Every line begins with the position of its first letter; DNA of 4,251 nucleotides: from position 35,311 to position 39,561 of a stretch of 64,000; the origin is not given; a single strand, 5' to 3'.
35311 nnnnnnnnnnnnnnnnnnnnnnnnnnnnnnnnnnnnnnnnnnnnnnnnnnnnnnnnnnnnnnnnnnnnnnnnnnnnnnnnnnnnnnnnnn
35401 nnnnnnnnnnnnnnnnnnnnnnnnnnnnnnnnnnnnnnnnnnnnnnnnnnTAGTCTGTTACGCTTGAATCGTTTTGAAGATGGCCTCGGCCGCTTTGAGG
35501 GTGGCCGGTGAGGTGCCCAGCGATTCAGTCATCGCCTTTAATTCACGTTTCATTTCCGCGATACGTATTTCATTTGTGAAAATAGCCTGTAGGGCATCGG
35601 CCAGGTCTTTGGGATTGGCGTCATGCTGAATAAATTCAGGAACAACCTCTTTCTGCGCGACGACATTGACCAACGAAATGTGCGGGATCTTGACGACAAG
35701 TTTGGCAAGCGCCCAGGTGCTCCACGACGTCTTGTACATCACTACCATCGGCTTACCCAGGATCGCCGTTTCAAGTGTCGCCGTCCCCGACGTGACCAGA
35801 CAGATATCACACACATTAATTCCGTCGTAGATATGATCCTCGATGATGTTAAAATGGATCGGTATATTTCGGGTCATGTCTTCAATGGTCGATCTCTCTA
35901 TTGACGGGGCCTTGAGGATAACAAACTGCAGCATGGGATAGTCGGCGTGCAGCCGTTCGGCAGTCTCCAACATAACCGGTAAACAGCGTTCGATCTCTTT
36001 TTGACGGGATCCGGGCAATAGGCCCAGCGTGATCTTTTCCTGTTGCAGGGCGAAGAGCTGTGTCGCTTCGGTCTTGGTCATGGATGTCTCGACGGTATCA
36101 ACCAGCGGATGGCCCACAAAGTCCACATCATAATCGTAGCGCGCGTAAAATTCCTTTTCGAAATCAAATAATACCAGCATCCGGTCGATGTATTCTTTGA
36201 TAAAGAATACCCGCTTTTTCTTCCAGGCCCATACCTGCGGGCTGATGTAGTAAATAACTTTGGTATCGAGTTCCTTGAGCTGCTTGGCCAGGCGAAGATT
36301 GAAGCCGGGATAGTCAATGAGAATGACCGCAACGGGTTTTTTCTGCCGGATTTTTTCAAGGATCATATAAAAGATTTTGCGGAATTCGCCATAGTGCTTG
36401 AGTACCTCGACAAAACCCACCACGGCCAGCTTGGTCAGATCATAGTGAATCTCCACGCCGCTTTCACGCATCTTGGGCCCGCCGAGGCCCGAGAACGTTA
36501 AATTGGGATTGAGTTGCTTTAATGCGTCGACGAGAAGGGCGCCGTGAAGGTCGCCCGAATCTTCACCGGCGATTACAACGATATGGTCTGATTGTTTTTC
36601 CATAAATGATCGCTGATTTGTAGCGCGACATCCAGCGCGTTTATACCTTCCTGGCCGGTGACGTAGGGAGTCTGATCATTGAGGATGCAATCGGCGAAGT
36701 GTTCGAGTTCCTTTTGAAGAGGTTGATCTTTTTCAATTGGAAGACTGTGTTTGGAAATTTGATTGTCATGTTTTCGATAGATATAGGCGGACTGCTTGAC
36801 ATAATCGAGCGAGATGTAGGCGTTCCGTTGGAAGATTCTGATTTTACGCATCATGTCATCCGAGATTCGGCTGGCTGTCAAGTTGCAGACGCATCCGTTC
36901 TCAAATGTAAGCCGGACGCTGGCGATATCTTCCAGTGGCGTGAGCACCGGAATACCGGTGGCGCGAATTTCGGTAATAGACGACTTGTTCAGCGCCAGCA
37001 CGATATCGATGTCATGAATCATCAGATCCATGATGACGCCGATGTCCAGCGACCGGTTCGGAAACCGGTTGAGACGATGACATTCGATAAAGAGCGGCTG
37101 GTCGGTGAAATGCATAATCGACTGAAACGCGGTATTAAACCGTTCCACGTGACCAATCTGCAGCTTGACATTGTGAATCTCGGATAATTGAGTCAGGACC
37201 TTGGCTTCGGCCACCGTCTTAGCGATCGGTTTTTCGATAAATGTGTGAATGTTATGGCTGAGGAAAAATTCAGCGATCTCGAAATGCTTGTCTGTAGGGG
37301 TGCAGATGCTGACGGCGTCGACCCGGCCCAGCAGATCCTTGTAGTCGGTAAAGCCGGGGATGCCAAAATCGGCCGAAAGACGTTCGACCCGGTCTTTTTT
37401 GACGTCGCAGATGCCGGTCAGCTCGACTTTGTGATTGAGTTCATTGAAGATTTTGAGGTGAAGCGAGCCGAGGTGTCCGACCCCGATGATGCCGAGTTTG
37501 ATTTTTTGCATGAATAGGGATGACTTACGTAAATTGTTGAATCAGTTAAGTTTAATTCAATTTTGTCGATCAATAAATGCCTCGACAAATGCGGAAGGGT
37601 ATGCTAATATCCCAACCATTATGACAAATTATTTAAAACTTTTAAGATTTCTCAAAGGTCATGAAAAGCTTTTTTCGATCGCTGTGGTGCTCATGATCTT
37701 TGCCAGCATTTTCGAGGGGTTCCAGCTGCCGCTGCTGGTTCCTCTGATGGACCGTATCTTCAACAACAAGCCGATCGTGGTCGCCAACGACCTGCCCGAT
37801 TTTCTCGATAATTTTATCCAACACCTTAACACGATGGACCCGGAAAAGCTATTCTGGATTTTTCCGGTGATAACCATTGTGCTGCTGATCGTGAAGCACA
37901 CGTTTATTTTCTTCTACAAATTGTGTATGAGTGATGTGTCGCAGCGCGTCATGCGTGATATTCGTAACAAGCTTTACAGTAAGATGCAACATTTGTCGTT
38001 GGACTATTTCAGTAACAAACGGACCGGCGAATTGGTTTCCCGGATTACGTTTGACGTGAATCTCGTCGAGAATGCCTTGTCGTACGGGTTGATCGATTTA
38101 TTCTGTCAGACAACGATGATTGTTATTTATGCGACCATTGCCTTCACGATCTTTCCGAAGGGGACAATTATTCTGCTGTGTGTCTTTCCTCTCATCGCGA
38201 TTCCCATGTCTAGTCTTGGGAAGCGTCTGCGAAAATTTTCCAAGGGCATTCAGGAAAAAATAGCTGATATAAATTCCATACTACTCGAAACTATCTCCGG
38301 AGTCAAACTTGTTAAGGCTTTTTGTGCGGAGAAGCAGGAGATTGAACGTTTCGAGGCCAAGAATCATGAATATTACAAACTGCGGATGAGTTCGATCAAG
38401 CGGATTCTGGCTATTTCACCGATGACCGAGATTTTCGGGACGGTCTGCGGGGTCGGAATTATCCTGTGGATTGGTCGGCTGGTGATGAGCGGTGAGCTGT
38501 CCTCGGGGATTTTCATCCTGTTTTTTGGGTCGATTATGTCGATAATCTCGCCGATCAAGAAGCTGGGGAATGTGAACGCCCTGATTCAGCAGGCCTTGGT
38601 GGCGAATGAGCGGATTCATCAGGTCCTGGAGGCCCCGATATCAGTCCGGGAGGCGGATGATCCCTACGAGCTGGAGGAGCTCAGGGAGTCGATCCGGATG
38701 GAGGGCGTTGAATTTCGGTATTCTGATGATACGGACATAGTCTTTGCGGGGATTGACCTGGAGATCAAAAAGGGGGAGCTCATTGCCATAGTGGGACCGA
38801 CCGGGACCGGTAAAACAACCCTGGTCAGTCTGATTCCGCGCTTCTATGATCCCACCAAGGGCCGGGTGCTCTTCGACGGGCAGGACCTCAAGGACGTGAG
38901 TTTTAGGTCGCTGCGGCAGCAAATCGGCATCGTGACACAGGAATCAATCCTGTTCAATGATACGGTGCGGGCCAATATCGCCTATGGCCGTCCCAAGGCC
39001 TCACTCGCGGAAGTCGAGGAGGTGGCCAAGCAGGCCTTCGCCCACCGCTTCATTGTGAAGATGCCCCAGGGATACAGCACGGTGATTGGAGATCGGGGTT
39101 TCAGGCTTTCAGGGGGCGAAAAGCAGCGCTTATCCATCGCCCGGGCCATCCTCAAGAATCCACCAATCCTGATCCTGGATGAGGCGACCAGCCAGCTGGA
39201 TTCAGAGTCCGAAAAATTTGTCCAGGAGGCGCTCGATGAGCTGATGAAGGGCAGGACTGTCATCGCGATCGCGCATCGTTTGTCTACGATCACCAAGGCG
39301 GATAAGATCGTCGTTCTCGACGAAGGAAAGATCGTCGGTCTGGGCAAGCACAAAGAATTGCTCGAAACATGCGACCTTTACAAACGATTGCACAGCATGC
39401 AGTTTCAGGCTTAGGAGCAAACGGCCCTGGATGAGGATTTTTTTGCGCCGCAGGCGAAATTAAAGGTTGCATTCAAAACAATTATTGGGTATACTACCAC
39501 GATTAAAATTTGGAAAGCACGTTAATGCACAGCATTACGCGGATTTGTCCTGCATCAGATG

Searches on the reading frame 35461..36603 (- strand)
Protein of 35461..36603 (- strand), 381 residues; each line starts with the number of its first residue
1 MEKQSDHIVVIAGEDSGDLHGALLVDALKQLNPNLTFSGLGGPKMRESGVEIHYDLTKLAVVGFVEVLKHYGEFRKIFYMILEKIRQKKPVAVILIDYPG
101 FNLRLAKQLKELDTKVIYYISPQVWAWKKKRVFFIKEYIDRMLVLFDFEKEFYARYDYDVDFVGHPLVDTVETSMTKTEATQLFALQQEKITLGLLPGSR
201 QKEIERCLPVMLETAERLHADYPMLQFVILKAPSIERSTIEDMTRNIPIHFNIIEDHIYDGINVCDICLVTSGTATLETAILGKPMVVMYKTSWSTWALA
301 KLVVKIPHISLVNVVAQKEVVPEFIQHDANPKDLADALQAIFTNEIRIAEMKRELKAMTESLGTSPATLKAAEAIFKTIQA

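Call 67: search_protein_families(library=pfam, proteins=[window:35461-36603:-], max_evalue=0.00001)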
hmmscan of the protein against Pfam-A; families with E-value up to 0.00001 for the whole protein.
window:35461-36603:- (381 aa): 1 family
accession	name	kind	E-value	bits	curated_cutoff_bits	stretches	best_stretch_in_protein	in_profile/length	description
PF02684.21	LpxB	-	1.7e-101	340.3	22.6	1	8-361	1-358/374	Lipid-A-disaccharide synthetase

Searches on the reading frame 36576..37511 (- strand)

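Call 67: search_protein_families(library=pfam, proteins=[window:36576-37511:-], max_evalue=0.00001)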
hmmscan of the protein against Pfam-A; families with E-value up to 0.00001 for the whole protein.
window:36576-37511:- (312 aa): 3 families
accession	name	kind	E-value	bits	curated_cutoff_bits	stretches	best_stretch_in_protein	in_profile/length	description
PF01408.29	GFO_IDH_MocA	-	5.2e-29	101.8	24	1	4-121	1-120/120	Oxidoreductase family, NAD-binding Rossmann fold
PF22725.1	GFO_IDH_MocA_C3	-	1.8e-10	41.3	27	1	136-226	30-116/124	GFO/IDH/MocA C-terminal domain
PF02894.22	GFO_IDH_MocA_C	-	3.1e-07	30.9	22.9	1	153-296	36-203/218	Oxidoreductase family, C-terminal alpha/beta domain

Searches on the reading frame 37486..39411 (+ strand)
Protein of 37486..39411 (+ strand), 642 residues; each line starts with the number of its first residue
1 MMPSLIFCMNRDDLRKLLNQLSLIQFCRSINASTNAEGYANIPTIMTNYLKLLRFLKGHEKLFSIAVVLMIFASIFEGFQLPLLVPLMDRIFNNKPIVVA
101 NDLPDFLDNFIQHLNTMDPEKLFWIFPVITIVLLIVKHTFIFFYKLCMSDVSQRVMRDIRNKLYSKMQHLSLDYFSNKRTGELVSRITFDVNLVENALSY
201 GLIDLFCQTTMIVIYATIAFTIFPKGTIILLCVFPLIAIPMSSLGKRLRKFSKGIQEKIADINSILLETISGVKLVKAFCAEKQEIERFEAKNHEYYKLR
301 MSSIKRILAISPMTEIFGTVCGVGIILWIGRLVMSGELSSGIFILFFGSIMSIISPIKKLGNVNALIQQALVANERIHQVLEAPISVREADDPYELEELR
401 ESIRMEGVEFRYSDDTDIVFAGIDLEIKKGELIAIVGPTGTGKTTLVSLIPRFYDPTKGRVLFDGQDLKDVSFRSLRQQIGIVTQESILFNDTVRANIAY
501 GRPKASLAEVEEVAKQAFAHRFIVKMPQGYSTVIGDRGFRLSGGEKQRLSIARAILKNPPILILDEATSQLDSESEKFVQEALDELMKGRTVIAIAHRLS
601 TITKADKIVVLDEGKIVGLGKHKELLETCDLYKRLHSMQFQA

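Call 67: search_protein_families(library=pfam, proteins=[window:37486-39411:+], max_evalue=0.00001)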
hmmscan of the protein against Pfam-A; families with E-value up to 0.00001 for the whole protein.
window:37486-39411:+ (642 aa): 3 families
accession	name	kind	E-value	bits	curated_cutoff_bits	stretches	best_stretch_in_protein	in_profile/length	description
PF00664.28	ABC_membrane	-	2.1e-42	146.1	28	1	107-354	22-271/274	ABC transporter transmembrane region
PF00005.33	ABC_tran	-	3e-34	119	25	1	422-569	3-137/137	ABC transporter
PF02463.25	SMC_N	-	3.5e-08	33.6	40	1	463-610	113-210/220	RecF/RecN/SMC N terminal domain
